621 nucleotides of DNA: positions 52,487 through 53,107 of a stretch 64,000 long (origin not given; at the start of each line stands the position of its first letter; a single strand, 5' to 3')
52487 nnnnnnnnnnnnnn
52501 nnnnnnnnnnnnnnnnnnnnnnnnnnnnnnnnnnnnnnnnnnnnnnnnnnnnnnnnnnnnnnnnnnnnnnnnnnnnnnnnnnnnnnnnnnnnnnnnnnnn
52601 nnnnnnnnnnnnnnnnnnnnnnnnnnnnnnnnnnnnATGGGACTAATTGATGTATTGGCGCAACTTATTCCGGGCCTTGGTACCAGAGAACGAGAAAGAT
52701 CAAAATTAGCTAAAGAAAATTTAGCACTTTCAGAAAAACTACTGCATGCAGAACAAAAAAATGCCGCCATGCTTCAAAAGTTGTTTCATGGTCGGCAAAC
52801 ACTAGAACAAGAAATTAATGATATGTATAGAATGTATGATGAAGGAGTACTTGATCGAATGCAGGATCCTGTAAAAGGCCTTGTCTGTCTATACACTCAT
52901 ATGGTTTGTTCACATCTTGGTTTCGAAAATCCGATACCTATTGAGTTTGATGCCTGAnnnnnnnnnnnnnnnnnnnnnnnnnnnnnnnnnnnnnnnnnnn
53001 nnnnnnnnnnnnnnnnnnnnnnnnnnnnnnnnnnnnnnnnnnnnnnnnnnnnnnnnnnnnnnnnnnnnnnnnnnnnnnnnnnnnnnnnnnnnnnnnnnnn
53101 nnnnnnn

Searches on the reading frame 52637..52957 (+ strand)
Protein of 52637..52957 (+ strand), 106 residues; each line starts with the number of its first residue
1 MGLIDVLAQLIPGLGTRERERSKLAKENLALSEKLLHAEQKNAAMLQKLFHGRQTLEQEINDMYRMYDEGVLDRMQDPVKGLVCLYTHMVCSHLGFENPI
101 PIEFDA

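Call 105: search_protein_families(library=pfam, proteins=[window:52637-52957:+], max_evalue=1)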
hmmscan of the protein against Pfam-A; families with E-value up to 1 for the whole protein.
window:52637-52957:+ (106 aa): 1 family
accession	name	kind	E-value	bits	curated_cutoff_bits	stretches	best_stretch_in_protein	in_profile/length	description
PF25802.1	WWC1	-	0.0079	16.6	27.8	1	6-76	30-102/135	WWC1-like, helical hairpin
